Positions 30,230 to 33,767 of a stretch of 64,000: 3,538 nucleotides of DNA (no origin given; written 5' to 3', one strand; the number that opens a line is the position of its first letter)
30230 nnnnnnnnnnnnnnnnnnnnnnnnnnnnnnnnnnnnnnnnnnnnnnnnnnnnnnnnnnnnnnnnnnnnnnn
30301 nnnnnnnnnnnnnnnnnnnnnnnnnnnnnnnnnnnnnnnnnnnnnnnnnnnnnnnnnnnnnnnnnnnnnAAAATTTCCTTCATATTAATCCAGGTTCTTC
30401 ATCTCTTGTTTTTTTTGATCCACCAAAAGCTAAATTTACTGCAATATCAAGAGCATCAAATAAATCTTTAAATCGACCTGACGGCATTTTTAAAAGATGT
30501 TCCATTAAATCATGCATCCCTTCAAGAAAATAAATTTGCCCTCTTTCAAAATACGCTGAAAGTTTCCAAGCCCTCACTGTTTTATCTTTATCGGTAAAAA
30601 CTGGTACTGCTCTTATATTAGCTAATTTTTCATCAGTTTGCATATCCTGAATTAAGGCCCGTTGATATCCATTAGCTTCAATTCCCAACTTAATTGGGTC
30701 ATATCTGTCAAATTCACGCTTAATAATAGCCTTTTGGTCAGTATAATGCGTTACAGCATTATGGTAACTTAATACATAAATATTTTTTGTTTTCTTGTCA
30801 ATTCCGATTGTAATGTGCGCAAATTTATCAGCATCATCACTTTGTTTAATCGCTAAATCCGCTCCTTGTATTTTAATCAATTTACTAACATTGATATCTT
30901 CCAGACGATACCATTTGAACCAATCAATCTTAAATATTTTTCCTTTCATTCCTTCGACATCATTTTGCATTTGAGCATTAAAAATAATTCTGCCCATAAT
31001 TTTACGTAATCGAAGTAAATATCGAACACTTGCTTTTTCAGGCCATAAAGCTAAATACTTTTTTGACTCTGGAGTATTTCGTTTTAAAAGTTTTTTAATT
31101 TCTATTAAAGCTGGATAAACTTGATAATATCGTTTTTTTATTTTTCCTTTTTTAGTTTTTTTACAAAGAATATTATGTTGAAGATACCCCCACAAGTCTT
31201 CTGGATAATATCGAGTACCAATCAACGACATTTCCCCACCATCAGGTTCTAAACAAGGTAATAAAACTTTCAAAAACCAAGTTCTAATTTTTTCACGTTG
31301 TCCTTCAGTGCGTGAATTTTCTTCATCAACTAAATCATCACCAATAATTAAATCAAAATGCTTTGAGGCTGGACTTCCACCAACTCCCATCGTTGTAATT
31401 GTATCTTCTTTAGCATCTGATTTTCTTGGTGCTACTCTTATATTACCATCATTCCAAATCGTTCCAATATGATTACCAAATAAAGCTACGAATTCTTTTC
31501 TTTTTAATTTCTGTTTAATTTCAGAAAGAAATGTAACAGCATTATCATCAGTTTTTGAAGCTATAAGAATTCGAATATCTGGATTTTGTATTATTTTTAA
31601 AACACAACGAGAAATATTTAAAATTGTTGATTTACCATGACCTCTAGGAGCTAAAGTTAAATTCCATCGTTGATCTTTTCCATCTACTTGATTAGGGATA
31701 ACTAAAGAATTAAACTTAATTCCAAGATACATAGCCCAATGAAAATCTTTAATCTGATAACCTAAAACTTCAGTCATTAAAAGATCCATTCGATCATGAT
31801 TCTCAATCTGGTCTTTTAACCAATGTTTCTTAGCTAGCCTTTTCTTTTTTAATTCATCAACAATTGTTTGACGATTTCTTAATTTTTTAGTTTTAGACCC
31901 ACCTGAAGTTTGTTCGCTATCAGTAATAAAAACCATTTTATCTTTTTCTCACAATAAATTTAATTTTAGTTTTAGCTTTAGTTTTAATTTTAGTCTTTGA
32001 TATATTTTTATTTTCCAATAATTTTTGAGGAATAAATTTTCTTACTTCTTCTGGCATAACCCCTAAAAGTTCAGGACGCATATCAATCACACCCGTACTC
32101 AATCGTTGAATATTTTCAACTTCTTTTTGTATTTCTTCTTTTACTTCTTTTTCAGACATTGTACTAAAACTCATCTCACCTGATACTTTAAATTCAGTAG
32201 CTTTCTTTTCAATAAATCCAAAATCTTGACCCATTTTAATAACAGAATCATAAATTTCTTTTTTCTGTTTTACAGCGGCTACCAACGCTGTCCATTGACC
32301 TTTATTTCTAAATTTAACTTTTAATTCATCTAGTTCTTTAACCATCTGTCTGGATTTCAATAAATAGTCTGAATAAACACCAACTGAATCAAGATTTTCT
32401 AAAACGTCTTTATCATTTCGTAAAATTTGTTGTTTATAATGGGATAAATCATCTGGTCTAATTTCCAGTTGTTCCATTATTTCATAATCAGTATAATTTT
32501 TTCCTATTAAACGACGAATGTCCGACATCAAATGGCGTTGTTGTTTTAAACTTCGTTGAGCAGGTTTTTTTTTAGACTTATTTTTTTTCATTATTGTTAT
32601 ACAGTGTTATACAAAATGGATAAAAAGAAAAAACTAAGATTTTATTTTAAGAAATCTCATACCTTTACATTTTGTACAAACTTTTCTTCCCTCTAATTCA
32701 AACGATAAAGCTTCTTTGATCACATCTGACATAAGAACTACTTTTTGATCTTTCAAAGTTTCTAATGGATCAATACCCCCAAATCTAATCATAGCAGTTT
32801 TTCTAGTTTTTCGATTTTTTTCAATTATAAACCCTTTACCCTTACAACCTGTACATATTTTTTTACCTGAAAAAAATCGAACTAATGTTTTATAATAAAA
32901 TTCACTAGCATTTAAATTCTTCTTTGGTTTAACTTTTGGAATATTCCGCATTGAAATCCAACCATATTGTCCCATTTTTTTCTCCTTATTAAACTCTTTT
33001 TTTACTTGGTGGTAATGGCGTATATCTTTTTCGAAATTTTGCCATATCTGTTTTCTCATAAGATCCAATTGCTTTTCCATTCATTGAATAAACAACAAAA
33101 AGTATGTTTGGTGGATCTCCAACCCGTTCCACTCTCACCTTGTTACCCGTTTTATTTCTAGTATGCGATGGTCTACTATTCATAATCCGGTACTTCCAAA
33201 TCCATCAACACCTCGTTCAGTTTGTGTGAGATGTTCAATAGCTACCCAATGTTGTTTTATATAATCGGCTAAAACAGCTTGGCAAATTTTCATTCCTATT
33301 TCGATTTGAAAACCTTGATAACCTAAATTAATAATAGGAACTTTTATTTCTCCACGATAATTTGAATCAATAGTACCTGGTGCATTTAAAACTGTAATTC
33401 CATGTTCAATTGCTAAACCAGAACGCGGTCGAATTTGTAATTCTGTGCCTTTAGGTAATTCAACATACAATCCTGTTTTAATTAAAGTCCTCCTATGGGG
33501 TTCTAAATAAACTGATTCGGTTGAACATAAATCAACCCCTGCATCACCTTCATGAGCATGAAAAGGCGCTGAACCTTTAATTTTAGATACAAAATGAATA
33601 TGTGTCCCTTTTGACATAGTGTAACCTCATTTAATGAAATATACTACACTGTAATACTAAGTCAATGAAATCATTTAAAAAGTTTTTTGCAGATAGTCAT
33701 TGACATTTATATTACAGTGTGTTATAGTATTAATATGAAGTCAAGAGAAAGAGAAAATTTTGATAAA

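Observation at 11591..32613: A 9-mer (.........) dyad sits immediately upstream of five structural operons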

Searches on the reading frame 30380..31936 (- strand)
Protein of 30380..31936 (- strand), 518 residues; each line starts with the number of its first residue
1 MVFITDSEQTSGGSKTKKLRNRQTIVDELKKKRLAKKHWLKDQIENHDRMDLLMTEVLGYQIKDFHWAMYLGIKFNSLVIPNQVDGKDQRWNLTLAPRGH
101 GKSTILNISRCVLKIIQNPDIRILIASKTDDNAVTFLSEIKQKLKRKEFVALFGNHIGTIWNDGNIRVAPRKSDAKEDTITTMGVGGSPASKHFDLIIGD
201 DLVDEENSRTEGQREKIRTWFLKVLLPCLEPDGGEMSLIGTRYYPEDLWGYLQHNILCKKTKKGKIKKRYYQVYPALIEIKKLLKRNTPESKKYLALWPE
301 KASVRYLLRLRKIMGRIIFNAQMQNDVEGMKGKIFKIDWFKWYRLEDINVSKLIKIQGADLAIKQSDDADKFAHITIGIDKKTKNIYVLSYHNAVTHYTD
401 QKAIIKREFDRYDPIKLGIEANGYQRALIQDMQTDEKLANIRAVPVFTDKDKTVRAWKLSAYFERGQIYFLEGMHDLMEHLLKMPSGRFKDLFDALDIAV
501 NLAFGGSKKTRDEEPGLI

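Call 11: search_protein_families(library=phrogs, proteins=[window:30380-31936:-], max_evalue=0.001)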
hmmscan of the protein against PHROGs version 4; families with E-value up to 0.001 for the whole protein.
window:30380-31936:- (518 aa): 8 families
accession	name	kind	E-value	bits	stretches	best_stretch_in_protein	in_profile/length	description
phrog_38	-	head and packaging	6.2e-73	247.7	1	95-512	311-712/760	terminase large subunit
phrog_5573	-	head and packaging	1.8e-17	64.6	1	296-497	26-228/250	terminase large subunit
phrog_4758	-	head and packaging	3e-13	50.7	1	80-255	49-220/243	terminase large subunit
phrog_28155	-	head and packaging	3e-07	31.5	1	94-225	64-187/260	terminase large subunit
phrog_17672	-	head and packaging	1.5e-06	28.4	1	90-218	66-196/395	terminase large subunit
phrog_979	-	head and packaging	4.7e-05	23.2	1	333-497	414-593/642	terminase large subunit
phrog_14112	-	unknown function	7.8e-05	23.2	1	94-217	107-235/247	-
phrog_15503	-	unknown function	0.00074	20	0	93-144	89-139/245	-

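Call 13: search_dna_similar(query=window:30380-31936:-, collection=phages, mode=protein, max_rows=20)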
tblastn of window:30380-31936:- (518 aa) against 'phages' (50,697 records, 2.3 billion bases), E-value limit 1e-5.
Records with a match: 428; places in all: 428; records where one place covers at least 80% of the query: 81.
Best place of each record, by identity: <60% 428.
By first word of the organism name: Mycobacterium 99; Pseudomonas 91; Vibrio 47; Streptomyces 29; Erwinia 21; Bacillus 13; Paenibacillus 13; Lactococcus 12; Bacteriophage 10; Caudoviricetes 7; and 37 more.
By host as written in the record: Mycobacterium smegmatis mc2 155 61; - 58; Pseudomonas aeruginosa 36; Mycobacterium smegmatis mc#155 20; Pseudomonas aeruginosa PA14 17; Erwinia amylovora 14; Paenibacillus larvae 11; Streptomyces griseus ATCC 10137 10; and 108 more.
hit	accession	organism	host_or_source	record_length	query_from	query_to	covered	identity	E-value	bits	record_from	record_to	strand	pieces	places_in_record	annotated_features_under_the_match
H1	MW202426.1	Caudoviricetes sp.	Manatee Spring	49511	86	496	79%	27.8%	6e-24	112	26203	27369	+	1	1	terminase large subunit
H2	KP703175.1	ANMV-1 virus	uncultured archaeon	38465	83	518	84%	25.4%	6e-20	100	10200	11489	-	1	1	phage terminase large subunit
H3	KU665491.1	Bacillus phage Mgbh1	Bacillus sp. MGK1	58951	89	507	81%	26.0%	4e-13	78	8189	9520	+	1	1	hypothetical protein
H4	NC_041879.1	Bacillus phage Mgbh1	Bacillus sp. MGK1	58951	89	507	81%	26.0%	4e-13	78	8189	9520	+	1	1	hypothetical protein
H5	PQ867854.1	phage T4S1-k141_776450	Crassostrea hongkongensis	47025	93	511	81%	25.7%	3e-11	72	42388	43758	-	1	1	terminase large subunit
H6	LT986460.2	Pseudomonas phage GP100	-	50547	59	503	86%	24.2%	9e-11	71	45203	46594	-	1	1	Phage terminase, large subunit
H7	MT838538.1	Bacteriophage sp.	human fecal samples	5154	98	500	78%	26.7%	5e-14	81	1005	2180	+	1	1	record has no annotation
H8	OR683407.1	Pseudomonas phage Meltemi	Pseudomonas aeruginosa LRJ32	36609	80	517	85%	24.3%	1e-9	67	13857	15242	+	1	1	terminase large subunit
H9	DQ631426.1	Pseudomonas phage DMS3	-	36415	80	517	85%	24.3%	2e-9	67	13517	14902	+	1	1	hypothetical protein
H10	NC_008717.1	Pseudomonas phage DMS3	Pseudomonas aeruginosa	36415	80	517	85%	24.3%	2e-9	67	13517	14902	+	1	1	terminase large subunit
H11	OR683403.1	Pseudomonas phage Gregale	Pseudomonas aeruginosa F002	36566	80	517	85%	24.3%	4e-9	66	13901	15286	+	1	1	terminase large subunit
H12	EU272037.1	Pseudomonas phage MP38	Pseudomonas aeruginosa PA14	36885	80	517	85%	24.3%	4e-9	66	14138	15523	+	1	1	ORF26: hypothetical protein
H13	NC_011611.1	Pseudomonas phage MP38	Pseudomonas aeruginosa PA14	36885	80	517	85%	24.3%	4e-9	66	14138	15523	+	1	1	ORF26: terminase large subunit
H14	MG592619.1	Vibrio phage 1.253.O._10N.286.45.B12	Vibrio cyclitrophicus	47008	93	518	82%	24.9%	3e-6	56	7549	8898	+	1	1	terminase large subunit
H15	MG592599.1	Vibrio phage 1.235.O._10N.261.52.B2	Vibrio lentus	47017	93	518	82%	24.9%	3e-6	56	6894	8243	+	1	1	terminase large subunit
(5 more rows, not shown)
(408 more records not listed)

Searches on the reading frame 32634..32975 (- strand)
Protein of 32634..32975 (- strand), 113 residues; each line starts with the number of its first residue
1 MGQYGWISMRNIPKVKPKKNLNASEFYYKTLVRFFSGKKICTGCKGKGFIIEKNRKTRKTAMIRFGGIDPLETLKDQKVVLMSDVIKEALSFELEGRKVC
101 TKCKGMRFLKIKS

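Call 99: predict_structure(alignment_id=A5)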
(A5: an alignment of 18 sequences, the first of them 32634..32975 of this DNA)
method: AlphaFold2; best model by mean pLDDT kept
length: 113 residues; sequences in the alignment: 18
mean_pLDDT: 42.7   pTM: 0.24
mean pLDDT of the five models: 42.7, 41.8, 41.7, 38.7, 33.8
residues with pLDDT >= 90: 0; 70-90: 0; 50-70: 23; < 50: 90
segments of 3 or more residues with pLDDT < 50: 1-22, 43-59, 64-68, 72-84, 87-113
pLDDT, mean of each block of 10 residues (from residue 1): 33 36 52 50 41 45 48 45 47 40 37 29
secondary structure, 60 per line:
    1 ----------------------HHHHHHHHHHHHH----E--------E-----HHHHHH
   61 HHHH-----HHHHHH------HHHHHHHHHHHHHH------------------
elements in order: H23-35 H55-64 H70-75 H82-95

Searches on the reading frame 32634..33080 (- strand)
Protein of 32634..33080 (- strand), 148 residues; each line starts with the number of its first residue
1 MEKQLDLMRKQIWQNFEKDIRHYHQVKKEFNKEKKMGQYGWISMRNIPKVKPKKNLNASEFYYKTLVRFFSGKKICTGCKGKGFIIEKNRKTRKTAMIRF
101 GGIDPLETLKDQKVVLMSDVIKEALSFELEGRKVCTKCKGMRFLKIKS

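Call 32: search_protein_families(library=pfam, alignment_id=A1, max_evalue=0.01)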
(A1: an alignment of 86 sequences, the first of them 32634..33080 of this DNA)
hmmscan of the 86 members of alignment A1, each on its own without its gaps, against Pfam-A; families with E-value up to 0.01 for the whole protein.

A. member 1, window:32634-33080:- (148 aa): 2 families
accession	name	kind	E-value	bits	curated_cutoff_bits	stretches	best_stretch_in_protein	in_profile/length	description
PF25433.1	DUF7895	-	0.00066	20.4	27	0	71-91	9-29/75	Domain of unknown function (DUF7895)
PF00684.25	DnaJ_CXXCXGXG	-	0.0054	17.4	32.7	0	69-88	37-56/65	DnaJ central domain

B. families by the number of members that match (of 86 scanned): 17 families
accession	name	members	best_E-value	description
PF00692.24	dUTPase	1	5.6e-27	dUTPase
PF02661.23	Fic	1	2.1e-16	Fic/DOC family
PF00589.27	Phage_integrase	1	2.3e-16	Phage integrase family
PF11753.13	DUF3310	1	2.6e-12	Protein of unknwon function (DUF3310)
PF09411.16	PagL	1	1.3e-08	Lipid A 3-O-deacylase (PagL)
PF22769.1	DCD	1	2.9e-07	dCTP deaminase-like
PF00149.33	Metallophos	1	4e-06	Calcineurin-like phosphoesterase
PF05717.18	TnpB_IS66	1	3.2e-05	IS66 Orf2 like protein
PF01527.26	HTH_Tnp_1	1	4.9e-05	Transposase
PF04545.22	Sigma70_r4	1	0.0005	Sigma-70, region 4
PF16888.10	YwqH-like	1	0.00051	YwqH-like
PF25433.1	DUF7895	1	0.00066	Domain of unknown function (DUF7895)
PF04751.20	DarP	1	0.0025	Dual-action ribosomal maturation protein DarP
PF13518.12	HTH_28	1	0.0032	Helix-turn-helix domain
PF12850.12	Metallophos_2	1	0.0051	Calcineurin-like phosphoesterase superfamily domain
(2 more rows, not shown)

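Call 49: search_protein_families(library=phrogs, alignment_id=A1, max_evalue=0.001)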
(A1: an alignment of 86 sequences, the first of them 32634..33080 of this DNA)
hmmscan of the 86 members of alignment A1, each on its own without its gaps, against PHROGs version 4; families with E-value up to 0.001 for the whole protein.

A. member 1, window:32634-33080:- (148 aa): 0 families

B. families by the number of members that match (of 86 scanned): 49 families (the first 25 are shown)
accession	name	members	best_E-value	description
phrog_11000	-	2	5.1e-07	-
phrog_135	-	1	1.1e-48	dUTPase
phrog_284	-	1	2.8e-45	exonuclease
phrog_216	-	1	1.2e-24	integrase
phrog_5978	-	1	1.9e-23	-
phrog_1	-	1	2.2e-23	integrase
phrog_236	-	1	1.4e-22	nucleotide kinase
phrog_944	-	1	1.2e-21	membrane protein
phrog_419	-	1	3.8e-20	-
phrog_4897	-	1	4.3e-19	kinase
phrog_4943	-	1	4.3e-17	-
phrog_4652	-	1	4.9e-17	-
phrog_11324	-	1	2.3e-14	nucleotide kinase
phrog_4502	-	1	2.8e-14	-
phrog_1689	-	1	1.1e-13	nucleotide kinase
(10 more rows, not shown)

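Call 93: find_homologous_proteins(query=window:32634-33080:-, max_evalue=0.001)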
Query window:32634-33080:- (148 aa): 2 proteins with E <= 0.001 among 15 candidates.
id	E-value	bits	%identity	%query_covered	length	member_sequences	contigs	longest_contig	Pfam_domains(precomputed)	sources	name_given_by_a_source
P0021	3.7e-68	246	100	76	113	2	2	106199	-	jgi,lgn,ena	-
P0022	2.9e-45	172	87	63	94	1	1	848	-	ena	-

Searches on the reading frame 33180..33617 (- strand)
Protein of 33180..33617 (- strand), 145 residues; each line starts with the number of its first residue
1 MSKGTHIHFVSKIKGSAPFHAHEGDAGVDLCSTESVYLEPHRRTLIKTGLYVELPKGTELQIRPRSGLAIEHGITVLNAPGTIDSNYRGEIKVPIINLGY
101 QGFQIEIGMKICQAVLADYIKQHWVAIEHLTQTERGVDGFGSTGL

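Call 34: search_protein_families(library=pfam, proteins=[window:33180-33617:-], max_evalue=0.05)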
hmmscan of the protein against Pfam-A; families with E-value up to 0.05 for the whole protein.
window:33180-33617:- (145 aa): 2 families
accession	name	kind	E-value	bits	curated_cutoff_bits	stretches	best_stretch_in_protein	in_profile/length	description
PF00692.24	dUTPase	-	5.6e-27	94.5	22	1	17-144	5-129/129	dUTPase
PF22769.1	DCD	-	2.9e-07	31.1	27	1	33-117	68-151/153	dCTP deaminase-like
